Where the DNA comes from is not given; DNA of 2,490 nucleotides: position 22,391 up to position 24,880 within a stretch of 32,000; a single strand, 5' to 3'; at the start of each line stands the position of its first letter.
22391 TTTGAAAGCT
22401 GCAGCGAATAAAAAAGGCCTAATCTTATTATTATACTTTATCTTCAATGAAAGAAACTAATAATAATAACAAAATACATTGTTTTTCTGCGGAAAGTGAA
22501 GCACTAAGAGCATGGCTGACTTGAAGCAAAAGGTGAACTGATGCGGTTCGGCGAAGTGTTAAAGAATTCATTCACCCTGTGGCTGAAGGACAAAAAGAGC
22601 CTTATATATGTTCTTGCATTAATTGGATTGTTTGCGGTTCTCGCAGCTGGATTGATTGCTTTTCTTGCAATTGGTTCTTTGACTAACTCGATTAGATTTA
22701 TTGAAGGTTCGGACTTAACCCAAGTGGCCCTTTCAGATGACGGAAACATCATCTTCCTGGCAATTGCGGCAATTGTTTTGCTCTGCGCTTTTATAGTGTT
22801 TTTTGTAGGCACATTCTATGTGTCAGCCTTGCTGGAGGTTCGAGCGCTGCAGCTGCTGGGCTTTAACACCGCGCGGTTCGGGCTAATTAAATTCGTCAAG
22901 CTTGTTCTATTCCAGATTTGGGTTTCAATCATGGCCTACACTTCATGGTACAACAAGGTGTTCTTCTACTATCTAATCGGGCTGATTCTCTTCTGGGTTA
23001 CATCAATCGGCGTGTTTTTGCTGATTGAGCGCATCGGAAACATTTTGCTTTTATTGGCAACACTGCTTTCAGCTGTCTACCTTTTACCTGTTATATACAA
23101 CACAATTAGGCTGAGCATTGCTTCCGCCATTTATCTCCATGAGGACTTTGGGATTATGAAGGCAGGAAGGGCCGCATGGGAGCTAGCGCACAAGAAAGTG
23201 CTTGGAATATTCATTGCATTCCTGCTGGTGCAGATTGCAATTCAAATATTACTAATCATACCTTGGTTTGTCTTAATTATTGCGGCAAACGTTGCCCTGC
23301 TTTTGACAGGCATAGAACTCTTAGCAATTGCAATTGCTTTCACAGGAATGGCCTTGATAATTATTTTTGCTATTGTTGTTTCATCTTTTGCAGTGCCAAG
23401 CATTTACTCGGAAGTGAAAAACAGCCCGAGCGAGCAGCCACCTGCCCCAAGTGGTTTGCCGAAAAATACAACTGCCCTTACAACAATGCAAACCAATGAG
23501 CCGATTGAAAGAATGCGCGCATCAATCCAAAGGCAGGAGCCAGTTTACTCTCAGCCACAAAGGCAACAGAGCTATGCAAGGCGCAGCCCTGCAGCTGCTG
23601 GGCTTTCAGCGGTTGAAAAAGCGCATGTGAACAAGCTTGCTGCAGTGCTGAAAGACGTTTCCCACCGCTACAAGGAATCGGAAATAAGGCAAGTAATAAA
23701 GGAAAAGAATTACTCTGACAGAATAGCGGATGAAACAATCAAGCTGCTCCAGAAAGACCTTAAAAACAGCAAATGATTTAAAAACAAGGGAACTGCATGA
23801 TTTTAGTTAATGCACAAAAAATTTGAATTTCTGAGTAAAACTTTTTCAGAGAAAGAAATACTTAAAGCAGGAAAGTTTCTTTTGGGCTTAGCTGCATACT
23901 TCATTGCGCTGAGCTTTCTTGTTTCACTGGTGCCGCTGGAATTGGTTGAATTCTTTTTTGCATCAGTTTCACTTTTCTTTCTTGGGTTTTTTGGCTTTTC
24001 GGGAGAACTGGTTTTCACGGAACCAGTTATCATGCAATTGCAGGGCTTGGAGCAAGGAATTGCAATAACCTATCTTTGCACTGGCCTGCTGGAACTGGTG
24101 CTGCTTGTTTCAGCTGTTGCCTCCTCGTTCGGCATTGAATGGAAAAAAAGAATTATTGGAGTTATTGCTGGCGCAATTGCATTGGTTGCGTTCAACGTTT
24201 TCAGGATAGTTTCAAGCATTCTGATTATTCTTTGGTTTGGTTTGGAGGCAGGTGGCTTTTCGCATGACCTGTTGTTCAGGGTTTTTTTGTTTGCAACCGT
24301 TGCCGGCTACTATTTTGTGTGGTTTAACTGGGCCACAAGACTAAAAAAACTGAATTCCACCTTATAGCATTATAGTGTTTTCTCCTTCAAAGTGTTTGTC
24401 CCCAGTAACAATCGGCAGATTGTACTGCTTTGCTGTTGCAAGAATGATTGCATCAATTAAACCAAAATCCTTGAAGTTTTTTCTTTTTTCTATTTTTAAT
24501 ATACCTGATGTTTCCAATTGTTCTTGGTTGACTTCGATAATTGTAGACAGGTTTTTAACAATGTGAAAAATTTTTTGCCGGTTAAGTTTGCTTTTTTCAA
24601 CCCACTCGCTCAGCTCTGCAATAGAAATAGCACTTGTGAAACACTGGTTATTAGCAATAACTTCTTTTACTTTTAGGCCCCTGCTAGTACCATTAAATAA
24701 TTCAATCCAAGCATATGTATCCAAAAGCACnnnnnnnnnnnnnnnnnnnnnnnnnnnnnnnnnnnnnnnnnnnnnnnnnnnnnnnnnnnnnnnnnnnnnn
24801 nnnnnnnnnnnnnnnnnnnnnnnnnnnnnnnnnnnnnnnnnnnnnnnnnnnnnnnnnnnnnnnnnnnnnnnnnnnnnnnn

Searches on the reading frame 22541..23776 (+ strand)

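Call 6: search_protein_families(library=pfam, proteins=[window:22541-23776:+], max_evalue=0.1)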
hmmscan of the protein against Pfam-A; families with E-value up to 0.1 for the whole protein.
window:22541-23776:+ (411 aa): 0 families

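Call 7: search_protein_families(library=ncbifam, proteins=[window:22541-23776:+], max_evalue=0.1)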
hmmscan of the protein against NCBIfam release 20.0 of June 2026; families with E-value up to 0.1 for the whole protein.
window:22541-23776:+ (411 aa): 2 families
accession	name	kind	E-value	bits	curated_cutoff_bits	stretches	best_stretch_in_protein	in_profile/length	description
NF047333.1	Chlam_inc_CT214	subfamily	0.00033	19.9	90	1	232-396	4-142/500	CT214 family putative inclusion membrane protein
NF033885.1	conj_TraP_IncI1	equivalog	0.018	14.8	135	1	266-381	15-120/217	conjugal transfer protein TraP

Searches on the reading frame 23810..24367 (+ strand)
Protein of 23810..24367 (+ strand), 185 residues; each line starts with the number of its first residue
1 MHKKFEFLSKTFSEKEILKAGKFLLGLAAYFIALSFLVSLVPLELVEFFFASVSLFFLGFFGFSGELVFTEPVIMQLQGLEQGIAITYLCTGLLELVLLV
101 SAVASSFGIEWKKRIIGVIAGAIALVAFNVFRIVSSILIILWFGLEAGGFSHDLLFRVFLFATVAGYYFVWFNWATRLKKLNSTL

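Call 6: search_protein_families(library=pfam, proteins=[window:23810-24367:+], max_evalue=0.1)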
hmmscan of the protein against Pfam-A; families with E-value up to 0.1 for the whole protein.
window:23810-24367:+ (185 aa): 1 family
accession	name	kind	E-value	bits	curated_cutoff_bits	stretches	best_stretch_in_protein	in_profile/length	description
PF09721.15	Exosortase_EpsH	-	8.5e-05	22.5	25.7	1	27-170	106-249/254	Transmembrane exosortase (Exosortase_EpsH)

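Call 7: search_protein_families(library=ncbifam, proteins=[window:23810-24367:+], max_evalue=0.1)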
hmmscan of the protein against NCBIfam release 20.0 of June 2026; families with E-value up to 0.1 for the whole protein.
window:23810-24367:+ (185 aa): 9 families
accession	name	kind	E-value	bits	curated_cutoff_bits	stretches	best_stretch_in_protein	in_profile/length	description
TIGR04178.1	exo_archaeo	signature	4.5e-10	39.7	23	1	86-174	3-94/97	exosortase/archaeosortase family protein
NF046081.1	exosort_XrtX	exception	1.5e-08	34.7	170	1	51-177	41-164/168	exosortase X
TIGR04177.1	exosort_XrtH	exception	5.9e-07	29.6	86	1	46-175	31-155/158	exosortase H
TIGR03110.1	exosort_Gpos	exception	2.5e-06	27.5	102.75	1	82-173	86-177/187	exosortase family protein XrtG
NF046083.1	exosort_XrtY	exception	3.2e-05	23.9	160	1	51-171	54-167/168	exosortase Y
TIGR04144.1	archaeo_VPXXXP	exception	0.00012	22.1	150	1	29-172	9-150/156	archaeosortase B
TIGR04128.1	exoso_Fjoh_1448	exception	0.00014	22.1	90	1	90-173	89-170/174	exosortase family protein XrtF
TIGR04175.1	archaeo_artD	exception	0.0062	16.5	125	1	82-174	53-141/150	archaeosortase D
NF045528.1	heimosortase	equivalog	0.018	15.1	130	1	70-158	73-166/199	heimdallarchaeosortase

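Call 11: find_encoding_contigs(protein=window:23810-24367:+, flank=10000)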
Protein window:23810-24367:+ (185 aa): 24 contigs read that carry it; 6 places shown.
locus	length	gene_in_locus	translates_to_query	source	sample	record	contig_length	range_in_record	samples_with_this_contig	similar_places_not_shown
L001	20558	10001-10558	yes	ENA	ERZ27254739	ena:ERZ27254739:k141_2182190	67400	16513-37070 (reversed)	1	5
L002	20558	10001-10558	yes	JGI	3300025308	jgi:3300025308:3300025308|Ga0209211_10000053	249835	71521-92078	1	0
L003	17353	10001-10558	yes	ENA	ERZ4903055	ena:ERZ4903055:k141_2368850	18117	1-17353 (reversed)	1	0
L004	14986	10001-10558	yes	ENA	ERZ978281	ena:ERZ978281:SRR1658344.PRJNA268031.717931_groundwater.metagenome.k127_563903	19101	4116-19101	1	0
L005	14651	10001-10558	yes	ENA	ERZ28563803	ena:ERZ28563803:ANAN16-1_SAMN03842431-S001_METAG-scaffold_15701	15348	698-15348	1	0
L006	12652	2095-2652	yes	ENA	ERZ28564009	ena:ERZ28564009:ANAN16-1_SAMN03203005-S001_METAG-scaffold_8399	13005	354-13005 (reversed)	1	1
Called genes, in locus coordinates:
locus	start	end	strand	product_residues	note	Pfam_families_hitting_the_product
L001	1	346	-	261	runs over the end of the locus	-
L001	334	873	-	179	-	-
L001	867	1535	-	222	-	-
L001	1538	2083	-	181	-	-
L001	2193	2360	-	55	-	PF26477:DUF8150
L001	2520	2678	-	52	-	-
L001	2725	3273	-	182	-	-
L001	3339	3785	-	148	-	-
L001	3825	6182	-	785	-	PF00482:T2SSF (weak)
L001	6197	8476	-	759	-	PF00437:T2SSE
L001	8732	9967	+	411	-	-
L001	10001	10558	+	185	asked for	PF09721:Exosortase_EpsH (weak)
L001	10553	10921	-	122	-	PF01850:PIN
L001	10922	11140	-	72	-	-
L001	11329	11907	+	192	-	-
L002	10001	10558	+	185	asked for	PF09721:Exosortase_EpsH (weak)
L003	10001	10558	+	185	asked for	PF09721:Exosortase_EpsH (weak)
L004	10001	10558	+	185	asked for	PF09721:Exosortase_EpsH (weak)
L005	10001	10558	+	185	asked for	PF09721:Exosortase_EpsH (weak)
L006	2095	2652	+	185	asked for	PF09721:Exosortase_EpsH (weak)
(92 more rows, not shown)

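Call 41: find_homologous_proteins(query=window:23810-24367:+, max_evalue=0.001)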
Query window:23810-24367:+ (185 aa): 46 proteins with E <= 0.001 among 712 candidates.
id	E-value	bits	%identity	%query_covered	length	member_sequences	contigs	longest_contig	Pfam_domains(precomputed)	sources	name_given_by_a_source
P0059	7.4e-108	376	100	100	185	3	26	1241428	PF09721.16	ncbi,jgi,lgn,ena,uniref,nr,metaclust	ncbi:MAG: exosortase/archaeosortase family protein [Candidatus Diapherotrites archaeon]|uniref:Exoso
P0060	2.6e-60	222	66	90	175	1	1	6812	-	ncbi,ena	-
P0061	5.8e-58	214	61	95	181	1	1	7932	-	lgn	-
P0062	5.9e-57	211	65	90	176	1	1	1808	-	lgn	-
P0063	3.7e-54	202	59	94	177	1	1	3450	-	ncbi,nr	ncbi:MAG: exosortase/archaeosortase family protein [Candidatus Diapherotrites archaeon]|nr:exosortas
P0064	4.4e-54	201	60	93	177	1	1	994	-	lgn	-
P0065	7.1e-54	201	58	91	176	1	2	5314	-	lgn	-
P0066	4.7e-53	198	59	93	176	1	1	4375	-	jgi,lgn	-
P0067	4.8e-53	198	59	90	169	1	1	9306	-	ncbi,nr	ncbi:MAG: exosortase/archaeosortase family protein [archaeon]|nr:exosortase/archaeosortase family pr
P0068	5.1e-53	198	59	88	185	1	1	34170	-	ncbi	ncbi:MAG: exosortase/archaeosortase family protein [Candidatus Diapherotrites archaeon]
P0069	8.3e-53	197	55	93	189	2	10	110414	-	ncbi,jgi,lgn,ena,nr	ncbi:MAG TPA: exosortase/archaeosortase family protein [archaeon]|nr:exosortase/archaeosortase famil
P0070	1.2e-52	197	57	90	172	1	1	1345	PF09721.16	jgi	-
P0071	2.1e-52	196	58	96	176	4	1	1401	-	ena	-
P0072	2.6e-52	196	58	92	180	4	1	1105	-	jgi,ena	-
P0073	4.7e-52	195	55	94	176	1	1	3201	-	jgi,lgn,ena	-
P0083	3.7e-48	182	52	96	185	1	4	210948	-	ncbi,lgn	-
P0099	1.3e-41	161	50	97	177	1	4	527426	-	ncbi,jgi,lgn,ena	-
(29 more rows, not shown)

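Call 57: find_encoding_contigs(protein=P0099, flank=3000, max_places=1)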
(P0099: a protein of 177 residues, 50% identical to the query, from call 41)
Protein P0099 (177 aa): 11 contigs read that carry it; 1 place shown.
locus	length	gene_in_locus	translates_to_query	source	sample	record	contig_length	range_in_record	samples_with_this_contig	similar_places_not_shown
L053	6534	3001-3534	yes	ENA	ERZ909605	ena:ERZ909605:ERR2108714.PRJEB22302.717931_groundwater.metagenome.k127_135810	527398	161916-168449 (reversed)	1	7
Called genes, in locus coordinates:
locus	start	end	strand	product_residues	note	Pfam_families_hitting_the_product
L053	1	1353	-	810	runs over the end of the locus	PF00437:T2SSE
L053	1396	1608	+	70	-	-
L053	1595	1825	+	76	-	PF07927:HicA_toxin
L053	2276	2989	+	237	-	-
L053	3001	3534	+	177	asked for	-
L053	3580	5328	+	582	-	PF08309:LVIVD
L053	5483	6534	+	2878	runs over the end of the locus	PF13620:CarboxypepD_reg (faint)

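Call 58: find_encoding_contigs(protein=P0083, flank=3000, max_places=1)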
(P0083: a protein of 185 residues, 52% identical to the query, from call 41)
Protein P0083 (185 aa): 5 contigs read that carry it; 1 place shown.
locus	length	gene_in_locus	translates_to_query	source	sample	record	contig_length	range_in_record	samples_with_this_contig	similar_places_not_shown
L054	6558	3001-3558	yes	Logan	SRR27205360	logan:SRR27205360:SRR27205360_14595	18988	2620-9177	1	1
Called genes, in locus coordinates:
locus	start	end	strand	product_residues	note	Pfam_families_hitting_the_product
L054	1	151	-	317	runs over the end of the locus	PF24400:DUF7544 (faint)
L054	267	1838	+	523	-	PF13367:PrsW-protease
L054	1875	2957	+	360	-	PF24400:DUF7544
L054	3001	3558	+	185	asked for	-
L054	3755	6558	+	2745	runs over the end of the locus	PF13620:CarboxypepD_reg (weak), PF17210:SdrD_B (faint)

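Call 60: find_encoding_contigs(protein=P0083, flank=10000, max_places=3)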
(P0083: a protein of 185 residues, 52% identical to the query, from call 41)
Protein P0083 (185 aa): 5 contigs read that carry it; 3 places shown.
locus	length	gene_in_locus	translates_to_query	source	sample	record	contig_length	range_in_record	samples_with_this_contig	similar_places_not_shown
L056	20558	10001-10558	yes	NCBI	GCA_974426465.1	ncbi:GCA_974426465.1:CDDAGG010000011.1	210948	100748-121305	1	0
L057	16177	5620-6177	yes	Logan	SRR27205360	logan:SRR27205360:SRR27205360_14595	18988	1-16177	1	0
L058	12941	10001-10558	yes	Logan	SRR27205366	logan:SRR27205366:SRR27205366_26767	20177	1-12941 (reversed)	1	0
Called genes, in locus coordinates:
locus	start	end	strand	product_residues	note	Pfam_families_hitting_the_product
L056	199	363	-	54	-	-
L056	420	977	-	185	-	-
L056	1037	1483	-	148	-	-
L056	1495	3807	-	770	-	-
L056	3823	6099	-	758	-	PF00437:T2SSE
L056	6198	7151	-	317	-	PF24400:DUF7544 (faint)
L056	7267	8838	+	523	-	PF13367:PrsW-protease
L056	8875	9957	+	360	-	PF24400:DUF7544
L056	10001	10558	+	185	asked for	-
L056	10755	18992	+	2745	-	PF13620:CarboxypepD_reg (weak), PF17210:SdrD_B (faint)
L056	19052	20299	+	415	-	-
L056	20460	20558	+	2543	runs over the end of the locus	PF02369:Big_1 (faint), PF11974:bMG3 (faint), PF17802:SpaA (faint), PF24025:Ig_DR_A0283-like (faint), PF17210:SdrD_B (faint), PF13715:CarbopepD_reg_2 (faint), PF13620:CarboxypepD_reg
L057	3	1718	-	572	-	?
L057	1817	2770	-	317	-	PF24400:DUF7544 (faint)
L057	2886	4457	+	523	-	PF13367:PrsW-protease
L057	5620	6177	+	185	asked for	-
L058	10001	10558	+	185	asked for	-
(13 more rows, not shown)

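Call 61: find_encoding_contigs(protein=P0099, flank=10000, max_places=3)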
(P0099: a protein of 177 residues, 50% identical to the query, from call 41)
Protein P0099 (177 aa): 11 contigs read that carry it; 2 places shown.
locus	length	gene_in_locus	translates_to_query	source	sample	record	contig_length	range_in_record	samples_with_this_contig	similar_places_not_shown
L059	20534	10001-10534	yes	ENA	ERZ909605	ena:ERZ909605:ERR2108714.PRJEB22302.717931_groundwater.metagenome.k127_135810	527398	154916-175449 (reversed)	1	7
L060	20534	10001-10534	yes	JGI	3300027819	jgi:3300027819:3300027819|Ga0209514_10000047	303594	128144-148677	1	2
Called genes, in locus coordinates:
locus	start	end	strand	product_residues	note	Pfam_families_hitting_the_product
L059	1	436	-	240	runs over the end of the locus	-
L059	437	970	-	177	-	-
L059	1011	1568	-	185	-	-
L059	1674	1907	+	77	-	PF04014:MazE_antitoxin (weak), PF15937:PrlF_antitoxin (weak)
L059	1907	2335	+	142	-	PF01850:PIN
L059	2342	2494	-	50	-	-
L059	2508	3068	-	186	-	-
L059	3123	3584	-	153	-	-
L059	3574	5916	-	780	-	-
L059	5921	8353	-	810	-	PF00437:T2SSE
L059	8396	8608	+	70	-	-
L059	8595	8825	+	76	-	PF07927:HicA_toxin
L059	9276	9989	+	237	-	-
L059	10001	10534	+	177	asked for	-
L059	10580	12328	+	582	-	PF08309:LVIVD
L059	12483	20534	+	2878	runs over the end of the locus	PF13620:CarboxypepD_reg (faint)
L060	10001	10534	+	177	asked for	-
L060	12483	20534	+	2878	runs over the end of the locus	PF13620:CarboxypepD_reg (faint)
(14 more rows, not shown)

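Call 65: search_protein_families(library=ncbifam, alignment_id=A6, max_evalue=0.01)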
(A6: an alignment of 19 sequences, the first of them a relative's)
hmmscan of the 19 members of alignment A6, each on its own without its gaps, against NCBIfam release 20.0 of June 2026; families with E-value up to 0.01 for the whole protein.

A. member 1, P0059 (185 aa): 8 families
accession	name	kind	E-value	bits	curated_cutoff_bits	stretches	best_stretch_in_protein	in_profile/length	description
TIGR04178.1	exo_archaeo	signature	4.5e-10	39.7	23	1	86-174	3-94/97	exosortase/archaeosortase family protein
NF046081.1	exosort_XrtX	exception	1.5e-08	34.7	170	1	51-177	41-164/168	exosortase X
TIGR04177.1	exosort_XrtH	exception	5.9e-07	29.6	86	1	46-175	31-155/158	exosortase H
TIGR03110.1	exosort_Gpos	exception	2.5e-06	27.5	102.75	1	82-173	86-177/187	exosortase family protein XrtG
NF046083.1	exosort_XrtY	exception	3.2e-05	23.9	160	1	51-171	54-167/168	exosortase Y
TIGR04144.1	archaeo_VPXXXP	exception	0.00012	22.1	150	1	29-172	9-150/156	archaeosortase B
TIGR04128.1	exoso_Fjoh_1448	exception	0.00014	22.1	90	1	90-173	89-170/174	exosortase family protein XrtF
TIGR04175.1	archaeo_artD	exception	0.0062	16.5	125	1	82-174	53-141/150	archaeosortase D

B. families by the number of members that match (of 19 scanned): 15 families
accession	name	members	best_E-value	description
TIGR04178.1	exo_archaeo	19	2.6e-11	exosortase/archaeosortase family protein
NF046081.1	exosort_XrtX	18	4.8e-13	exosortase X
TIGR03110.1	exosort_Gpos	18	2.3e-08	exosortase family protein XrtG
TIGR04177.1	exosort_XrtH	16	3e-08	exosortase H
TIGR04175.1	archaeo_artD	11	2.9e-05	archaeosortase D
TIGR04144.1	archaeo_VPXXXP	10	6.9e-06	archaeosortase B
NF046083.1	exosort_XrtY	5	5.5e-08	exosortase Y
TIGR04300.1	exosort_XrtM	4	0.00069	exosortase family protein XrtM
TIGR04293.1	archaeo_artF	4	0.0015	archaeosortase family protein ArtF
NF012139.0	exosort_XrtP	2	0.00018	exosortase P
NF012138.0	exosort_XrtR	2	0.0022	exosortase R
TIGR04128.1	exoso_Fjoh_1448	1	0.00014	exosortase family protein XrtF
TIGR03109.2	exosort_XrtA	1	0.00025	exosortase A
NF033505.2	paceosortase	1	0.001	pacearchaeosortase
NF045528.1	heimosortase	1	0.0044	heimdallarchaeosortase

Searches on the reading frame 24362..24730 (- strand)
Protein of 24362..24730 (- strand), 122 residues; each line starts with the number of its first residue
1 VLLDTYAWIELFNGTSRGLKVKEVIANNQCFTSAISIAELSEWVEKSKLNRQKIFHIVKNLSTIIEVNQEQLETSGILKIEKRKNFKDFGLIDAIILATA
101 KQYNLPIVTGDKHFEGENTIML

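Call 6: search_protein_families(library=pfam, proteins=[window:24362-24730:-], max_evalue=0.1)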
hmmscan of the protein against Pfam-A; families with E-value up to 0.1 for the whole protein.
window:24362-24730:- (122 aa): 3 families
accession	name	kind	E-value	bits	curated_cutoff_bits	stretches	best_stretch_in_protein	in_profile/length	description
PF01850.27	PIN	-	8.2e-16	59.1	23.6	1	1-115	1-115/120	PIN domain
PF10130.15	PIN_2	-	0.0038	17.9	22.4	1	39-115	38-116/133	PIN domain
PF18480.7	DUF5615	-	0.034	14.4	23.8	1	90-115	34-59/110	Domain of unknown function (DUF5615)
